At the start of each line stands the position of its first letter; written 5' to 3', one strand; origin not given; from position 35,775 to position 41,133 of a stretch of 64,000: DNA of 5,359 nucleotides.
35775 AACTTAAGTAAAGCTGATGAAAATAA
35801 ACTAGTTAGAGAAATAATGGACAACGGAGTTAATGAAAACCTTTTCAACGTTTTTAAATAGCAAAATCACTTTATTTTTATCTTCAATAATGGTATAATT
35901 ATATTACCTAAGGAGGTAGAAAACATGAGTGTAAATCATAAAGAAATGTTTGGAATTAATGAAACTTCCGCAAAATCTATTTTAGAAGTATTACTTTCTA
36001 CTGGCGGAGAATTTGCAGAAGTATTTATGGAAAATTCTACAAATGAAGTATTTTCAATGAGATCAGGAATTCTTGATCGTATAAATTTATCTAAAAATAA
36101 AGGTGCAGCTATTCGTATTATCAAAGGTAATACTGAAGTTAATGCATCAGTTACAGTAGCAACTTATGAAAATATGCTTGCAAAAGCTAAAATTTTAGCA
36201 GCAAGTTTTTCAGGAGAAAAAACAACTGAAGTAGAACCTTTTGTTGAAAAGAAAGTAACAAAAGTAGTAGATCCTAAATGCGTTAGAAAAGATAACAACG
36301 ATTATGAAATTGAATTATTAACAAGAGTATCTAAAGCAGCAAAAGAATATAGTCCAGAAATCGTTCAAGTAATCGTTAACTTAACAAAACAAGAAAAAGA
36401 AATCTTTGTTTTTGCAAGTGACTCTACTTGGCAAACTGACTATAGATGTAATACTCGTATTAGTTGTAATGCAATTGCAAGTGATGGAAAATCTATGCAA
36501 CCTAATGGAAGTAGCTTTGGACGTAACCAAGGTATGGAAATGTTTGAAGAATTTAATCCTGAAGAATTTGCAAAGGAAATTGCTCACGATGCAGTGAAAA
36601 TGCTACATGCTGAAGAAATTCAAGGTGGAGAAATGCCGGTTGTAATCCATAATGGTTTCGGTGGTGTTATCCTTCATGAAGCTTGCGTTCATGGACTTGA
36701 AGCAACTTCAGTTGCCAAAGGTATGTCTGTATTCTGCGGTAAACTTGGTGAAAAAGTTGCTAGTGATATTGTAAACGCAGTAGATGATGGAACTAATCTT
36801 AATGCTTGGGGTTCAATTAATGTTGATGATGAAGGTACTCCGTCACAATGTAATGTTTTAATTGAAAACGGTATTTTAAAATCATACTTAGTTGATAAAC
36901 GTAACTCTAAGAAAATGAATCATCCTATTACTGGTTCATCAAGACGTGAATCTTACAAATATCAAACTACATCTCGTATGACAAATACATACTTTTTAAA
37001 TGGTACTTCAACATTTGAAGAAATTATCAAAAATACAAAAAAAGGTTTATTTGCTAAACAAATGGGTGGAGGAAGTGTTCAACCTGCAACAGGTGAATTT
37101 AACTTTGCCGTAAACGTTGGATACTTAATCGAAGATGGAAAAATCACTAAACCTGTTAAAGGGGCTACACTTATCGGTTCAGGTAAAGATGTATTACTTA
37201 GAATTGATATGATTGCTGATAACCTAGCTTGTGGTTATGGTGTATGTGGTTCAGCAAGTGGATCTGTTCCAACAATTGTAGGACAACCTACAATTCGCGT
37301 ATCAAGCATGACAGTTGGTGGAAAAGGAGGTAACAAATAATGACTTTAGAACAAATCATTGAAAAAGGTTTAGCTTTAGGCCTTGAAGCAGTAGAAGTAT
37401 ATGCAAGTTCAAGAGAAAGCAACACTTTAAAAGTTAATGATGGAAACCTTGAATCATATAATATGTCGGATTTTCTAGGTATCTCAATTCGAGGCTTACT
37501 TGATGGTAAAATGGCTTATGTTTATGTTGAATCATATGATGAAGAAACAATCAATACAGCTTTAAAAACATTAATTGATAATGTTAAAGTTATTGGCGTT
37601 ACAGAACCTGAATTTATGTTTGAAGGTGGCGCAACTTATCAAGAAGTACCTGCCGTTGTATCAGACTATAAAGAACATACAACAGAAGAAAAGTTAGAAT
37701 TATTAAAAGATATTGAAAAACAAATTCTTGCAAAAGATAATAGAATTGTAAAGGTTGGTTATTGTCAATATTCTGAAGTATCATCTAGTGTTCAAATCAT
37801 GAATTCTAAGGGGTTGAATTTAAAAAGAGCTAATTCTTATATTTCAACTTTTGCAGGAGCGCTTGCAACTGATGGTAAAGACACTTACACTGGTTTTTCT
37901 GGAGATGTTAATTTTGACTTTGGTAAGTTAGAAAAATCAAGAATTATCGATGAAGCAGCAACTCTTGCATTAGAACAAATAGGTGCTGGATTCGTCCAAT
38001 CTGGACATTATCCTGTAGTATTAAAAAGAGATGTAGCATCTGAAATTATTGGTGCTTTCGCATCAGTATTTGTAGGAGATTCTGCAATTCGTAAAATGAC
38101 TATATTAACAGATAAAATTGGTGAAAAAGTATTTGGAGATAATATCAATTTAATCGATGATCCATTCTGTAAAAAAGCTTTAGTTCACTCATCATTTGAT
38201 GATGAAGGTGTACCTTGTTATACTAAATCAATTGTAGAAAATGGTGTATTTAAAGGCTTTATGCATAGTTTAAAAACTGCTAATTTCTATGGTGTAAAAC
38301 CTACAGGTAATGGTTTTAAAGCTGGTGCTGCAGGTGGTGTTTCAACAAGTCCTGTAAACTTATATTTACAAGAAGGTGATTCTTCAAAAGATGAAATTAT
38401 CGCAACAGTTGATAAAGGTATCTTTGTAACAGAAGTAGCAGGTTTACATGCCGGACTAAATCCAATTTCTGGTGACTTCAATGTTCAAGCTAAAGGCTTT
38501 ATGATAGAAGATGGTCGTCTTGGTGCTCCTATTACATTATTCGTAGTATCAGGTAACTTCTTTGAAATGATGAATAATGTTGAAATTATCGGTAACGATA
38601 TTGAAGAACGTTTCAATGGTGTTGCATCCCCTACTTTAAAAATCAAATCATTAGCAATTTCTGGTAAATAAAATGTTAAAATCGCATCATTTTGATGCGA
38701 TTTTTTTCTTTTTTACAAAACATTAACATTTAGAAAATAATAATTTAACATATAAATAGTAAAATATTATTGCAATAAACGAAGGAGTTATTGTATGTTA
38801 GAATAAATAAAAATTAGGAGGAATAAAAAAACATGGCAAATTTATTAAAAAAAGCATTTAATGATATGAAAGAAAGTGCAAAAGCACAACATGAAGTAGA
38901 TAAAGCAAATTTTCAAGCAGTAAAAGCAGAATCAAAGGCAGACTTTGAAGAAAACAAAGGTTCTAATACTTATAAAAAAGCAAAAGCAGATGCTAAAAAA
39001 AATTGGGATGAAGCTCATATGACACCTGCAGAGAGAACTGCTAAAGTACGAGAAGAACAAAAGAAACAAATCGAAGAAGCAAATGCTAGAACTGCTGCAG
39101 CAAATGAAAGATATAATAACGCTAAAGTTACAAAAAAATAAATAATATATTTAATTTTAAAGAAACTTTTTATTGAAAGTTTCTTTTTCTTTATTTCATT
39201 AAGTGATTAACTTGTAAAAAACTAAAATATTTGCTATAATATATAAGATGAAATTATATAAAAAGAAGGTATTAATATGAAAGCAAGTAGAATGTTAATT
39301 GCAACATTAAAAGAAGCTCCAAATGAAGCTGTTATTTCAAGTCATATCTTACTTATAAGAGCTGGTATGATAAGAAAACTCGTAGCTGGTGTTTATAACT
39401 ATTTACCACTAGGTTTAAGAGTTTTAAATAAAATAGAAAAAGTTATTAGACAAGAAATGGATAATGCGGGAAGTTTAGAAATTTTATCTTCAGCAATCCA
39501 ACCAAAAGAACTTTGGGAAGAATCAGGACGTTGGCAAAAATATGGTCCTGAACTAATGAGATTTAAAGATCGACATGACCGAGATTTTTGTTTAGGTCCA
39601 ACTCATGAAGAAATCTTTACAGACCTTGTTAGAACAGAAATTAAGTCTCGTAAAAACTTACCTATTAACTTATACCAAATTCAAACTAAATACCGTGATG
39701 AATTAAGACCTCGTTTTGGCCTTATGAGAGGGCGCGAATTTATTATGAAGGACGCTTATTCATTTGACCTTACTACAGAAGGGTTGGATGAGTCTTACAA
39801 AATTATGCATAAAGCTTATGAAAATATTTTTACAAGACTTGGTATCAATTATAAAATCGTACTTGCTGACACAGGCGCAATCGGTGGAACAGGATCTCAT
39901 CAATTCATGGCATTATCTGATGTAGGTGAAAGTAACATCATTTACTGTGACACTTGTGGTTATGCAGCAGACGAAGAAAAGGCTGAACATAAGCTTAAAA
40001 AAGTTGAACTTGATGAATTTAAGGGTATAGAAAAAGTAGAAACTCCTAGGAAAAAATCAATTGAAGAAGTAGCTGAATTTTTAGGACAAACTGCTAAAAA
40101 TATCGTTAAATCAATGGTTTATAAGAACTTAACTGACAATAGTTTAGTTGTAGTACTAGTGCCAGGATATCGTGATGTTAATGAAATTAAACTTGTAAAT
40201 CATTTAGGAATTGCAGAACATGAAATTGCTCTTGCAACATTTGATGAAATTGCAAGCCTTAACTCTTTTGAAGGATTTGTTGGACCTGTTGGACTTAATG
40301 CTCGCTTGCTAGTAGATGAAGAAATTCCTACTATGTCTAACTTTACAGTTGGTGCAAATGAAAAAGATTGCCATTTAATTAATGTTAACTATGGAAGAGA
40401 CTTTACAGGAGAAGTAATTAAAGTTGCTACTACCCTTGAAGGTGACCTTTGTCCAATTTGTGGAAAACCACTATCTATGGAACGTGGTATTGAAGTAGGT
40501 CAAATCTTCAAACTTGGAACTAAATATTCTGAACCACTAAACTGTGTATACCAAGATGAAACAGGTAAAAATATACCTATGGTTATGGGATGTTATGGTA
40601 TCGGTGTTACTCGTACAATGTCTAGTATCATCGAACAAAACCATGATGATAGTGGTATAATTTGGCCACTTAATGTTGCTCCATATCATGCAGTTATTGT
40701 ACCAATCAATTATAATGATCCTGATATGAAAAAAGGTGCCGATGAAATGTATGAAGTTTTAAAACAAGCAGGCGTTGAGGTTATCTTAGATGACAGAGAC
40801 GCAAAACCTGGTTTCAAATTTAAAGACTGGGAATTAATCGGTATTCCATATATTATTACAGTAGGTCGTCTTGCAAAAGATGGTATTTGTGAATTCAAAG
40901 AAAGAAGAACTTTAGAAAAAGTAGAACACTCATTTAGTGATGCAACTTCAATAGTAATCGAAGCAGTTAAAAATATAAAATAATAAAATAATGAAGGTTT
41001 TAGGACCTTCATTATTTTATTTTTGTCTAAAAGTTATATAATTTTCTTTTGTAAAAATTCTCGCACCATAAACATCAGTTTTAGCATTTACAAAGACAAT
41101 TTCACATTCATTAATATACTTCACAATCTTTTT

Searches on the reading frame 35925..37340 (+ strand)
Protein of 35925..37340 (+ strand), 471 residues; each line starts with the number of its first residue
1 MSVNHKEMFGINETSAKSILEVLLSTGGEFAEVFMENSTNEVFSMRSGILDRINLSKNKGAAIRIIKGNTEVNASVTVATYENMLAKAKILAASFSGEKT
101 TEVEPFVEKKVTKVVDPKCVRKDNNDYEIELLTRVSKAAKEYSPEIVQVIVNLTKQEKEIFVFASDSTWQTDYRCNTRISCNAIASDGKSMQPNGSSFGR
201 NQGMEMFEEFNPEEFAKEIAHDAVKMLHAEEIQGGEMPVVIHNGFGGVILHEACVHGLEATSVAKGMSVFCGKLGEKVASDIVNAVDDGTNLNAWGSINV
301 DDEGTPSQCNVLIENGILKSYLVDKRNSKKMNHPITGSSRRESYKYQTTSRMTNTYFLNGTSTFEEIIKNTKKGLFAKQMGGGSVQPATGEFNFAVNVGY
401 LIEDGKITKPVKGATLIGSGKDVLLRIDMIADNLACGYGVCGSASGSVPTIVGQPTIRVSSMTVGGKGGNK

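Call 21: search_protein_families(library=ncbifam, proteins=[window:35925-37340:+], max_evalue=1e-10)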
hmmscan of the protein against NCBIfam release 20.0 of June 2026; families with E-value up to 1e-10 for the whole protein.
window:35925-37340:+ (471 aa): 3 families
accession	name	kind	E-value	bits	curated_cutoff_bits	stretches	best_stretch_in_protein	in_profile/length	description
NF008006.0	PRK10735.1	equivalog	2.1e-95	320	513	1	11-466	16-479/481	metalloprotease TldD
NF040952.1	Arch_mtprotase_TldD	equivalog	4.6e-58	197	635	1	19-465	3-443/443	zinc metalloprotease TldD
NF008268.0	PRK11040.1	equivalog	1.4e-18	66.9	438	1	23-434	24-425/446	metalloprotease PmbA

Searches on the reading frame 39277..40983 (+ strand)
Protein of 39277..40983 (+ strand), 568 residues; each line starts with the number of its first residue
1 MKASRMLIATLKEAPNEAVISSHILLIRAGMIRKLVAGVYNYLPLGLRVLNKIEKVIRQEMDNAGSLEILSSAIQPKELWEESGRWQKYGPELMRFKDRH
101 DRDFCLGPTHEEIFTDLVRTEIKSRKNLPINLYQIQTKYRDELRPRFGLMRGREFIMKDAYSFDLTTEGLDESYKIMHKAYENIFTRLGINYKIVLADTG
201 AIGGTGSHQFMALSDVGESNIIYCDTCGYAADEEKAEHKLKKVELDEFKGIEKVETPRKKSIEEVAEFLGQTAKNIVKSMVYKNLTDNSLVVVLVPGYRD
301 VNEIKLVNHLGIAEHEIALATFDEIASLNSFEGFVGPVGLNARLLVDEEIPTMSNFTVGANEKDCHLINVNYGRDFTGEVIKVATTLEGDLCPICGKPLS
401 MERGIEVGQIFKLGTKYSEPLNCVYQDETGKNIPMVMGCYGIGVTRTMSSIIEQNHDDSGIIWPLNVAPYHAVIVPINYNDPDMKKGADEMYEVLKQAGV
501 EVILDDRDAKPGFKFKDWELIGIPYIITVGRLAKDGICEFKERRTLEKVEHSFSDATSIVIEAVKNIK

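Call 21: search_protein_families(library=ncbifam, proteins=[window:39277-40983:+], max_evalue=1e-10)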
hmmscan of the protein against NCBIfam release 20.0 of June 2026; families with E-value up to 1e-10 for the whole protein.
window:39277-40983:+ (568 aa): 8 families
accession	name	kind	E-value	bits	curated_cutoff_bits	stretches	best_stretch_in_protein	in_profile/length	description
NF006625.0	PRK09194.1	equivalog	3.5e-233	775.6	558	1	1-558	1-556/559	proline--tRNA ligase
TIGR00409.1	proS_fam_II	equivalog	6.8e-205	682.2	306.7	1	1-555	1-560/568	proline--tRNA ligase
NF008979.1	PRK12325.1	exception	4.1e-154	513.6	550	2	1-239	1-240/437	proline--tRNA ligase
TIGR00408.1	proS_fam_I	equivalog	1.2e-39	136.5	437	2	402-567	216-384/475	proline--tRNA ligase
TIGR00418.1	thrS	equivalog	8.1e-26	91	383.65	1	35-196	189-351/565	threonine--tRNA ligase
NF003211.1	PRK04173.1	equivalog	3e-20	72.5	312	0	421-552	309-446/454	glycine--tRNA ligase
TIGR00389.1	glyS_dimeric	equivalog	2.6e-17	62.6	243.3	0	428-559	424-560/565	glycine--tRNA ligase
NF003068.0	PRK03991.1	equivalog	2e-13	49.6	484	0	419-565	443-593/613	threonine--tRNA ligase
